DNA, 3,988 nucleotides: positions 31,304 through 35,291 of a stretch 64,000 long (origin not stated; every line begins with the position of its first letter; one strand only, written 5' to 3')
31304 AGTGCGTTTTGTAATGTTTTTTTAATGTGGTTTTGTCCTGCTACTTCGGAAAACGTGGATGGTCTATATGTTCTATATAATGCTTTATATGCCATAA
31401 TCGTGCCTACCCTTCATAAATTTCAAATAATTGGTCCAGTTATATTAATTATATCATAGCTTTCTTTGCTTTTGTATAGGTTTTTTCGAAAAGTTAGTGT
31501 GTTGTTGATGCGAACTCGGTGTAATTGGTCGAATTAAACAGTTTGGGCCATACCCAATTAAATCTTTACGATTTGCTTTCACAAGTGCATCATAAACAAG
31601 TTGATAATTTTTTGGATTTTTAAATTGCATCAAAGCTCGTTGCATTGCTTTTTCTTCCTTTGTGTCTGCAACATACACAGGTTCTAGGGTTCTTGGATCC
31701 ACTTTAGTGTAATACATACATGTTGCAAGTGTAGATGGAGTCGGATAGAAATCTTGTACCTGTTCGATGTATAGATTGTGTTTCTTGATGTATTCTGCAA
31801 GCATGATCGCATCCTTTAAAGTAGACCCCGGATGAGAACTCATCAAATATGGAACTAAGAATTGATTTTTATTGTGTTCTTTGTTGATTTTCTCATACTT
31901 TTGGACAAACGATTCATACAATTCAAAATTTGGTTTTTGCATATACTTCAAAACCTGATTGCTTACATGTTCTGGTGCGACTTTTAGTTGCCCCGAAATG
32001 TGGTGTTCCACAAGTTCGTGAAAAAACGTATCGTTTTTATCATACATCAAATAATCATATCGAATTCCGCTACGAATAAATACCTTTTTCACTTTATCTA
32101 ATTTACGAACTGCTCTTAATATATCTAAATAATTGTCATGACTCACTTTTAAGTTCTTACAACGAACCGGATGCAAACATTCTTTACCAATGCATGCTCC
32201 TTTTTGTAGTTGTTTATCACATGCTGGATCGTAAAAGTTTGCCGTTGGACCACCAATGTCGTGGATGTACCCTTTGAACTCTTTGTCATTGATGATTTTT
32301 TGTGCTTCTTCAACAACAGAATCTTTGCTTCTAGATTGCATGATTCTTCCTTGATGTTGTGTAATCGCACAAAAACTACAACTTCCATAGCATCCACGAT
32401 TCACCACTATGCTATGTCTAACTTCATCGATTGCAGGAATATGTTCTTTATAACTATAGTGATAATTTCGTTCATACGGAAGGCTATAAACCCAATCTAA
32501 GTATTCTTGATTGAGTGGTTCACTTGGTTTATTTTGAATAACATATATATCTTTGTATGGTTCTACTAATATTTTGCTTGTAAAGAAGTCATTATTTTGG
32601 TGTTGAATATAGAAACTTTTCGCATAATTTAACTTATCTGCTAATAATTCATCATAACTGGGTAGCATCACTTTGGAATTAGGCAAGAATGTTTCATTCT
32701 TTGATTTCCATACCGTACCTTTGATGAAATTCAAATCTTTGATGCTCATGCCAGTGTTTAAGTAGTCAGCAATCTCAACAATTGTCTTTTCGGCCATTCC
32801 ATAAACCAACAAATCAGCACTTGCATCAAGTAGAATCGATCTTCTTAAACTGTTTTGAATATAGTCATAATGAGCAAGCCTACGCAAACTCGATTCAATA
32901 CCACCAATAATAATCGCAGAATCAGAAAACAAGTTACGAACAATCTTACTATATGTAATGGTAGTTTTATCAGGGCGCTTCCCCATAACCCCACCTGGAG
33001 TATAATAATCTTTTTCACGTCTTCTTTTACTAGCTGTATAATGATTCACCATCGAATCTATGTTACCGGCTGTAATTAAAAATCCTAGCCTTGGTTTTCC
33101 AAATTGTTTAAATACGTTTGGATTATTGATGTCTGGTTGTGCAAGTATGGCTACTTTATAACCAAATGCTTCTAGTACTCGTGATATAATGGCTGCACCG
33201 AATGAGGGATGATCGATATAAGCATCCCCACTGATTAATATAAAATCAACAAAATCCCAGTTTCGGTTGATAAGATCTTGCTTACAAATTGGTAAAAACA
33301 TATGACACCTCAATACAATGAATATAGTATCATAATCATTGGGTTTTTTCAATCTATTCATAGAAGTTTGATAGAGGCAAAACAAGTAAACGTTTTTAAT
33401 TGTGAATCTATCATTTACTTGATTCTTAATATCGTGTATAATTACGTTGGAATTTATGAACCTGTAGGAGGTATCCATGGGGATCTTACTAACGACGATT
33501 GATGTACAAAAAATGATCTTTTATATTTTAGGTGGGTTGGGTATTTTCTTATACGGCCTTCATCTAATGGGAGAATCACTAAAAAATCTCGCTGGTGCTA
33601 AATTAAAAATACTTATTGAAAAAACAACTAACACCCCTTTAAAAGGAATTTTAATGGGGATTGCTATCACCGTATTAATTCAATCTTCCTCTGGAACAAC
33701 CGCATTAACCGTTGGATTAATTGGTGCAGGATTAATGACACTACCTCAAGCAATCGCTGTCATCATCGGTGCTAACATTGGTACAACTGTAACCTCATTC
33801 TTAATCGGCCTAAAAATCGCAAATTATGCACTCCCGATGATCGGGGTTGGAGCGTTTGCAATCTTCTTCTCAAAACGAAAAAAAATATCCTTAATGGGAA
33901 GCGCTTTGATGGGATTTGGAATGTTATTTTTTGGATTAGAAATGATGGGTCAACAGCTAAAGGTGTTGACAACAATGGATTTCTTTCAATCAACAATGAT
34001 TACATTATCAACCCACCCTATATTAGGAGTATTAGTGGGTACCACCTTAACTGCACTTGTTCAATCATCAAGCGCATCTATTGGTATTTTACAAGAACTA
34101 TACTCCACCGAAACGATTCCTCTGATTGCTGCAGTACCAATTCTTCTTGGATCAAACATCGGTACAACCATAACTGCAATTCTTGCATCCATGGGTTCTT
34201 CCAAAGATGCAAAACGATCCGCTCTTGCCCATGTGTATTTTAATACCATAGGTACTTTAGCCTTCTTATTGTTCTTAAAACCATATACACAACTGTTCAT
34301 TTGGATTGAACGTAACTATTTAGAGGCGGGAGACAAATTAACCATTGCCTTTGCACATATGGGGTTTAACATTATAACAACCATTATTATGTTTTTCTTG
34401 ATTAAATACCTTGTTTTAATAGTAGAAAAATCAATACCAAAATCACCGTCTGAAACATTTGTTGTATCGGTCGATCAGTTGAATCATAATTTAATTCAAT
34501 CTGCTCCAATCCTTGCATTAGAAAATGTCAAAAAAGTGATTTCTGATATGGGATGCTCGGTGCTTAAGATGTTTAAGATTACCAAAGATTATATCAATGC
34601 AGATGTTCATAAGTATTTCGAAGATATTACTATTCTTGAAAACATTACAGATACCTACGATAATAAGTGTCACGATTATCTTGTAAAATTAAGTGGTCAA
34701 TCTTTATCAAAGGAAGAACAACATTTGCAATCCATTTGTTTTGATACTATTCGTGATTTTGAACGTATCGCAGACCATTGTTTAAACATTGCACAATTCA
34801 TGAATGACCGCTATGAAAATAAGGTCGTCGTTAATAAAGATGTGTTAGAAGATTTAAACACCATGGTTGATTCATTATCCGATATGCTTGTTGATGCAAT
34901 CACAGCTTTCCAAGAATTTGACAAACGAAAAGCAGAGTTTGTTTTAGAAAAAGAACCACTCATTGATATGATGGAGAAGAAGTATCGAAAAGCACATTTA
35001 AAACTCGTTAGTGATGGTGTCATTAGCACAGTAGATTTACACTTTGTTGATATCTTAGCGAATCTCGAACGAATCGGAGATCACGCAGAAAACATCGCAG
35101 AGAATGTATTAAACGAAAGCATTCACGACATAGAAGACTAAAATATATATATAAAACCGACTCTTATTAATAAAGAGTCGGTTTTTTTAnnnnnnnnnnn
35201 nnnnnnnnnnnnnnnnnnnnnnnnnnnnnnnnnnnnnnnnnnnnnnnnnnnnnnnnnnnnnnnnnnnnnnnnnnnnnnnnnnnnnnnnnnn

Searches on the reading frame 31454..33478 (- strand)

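Call 11: search_protein_families(library=pfam, proteins=[window:31454-33478:-], max_evalue=0.001)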
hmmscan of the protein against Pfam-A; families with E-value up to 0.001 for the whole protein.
window:31454-33478:- (674 aa): 3 families
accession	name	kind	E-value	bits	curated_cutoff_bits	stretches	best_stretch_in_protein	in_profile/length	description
PF08497.15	Radical_SAM_N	-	3.4e-124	414.4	25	1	61-356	1-301/301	Radical SAM N-terminal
PF11842.13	DUF3362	-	1.6e-25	90.5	27.6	1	572-657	1-91/151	Domain of unknown function (DUF3362)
PF04055.27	Radical_SAM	-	1e-07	32.7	29.5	1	357-557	1-159/166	Radical SAM superfamily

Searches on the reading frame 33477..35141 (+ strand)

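Call 74: search_protein_families(library=pfam, proteins=[window:33477-35141:+], max_evalue=0.00001)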
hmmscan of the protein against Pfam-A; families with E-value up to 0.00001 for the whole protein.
window:33477-35141:+ (554 aa): 2 families
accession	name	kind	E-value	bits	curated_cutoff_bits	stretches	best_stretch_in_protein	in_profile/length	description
PF02690.20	Na_Pi_cotrans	-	7.9e-59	198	29.1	2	23-158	1-136/137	Na+/Pi-cotransporter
PF01895.24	PhoU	-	5.6e-25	88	23.5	2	461-544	2-89/89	PhoU domain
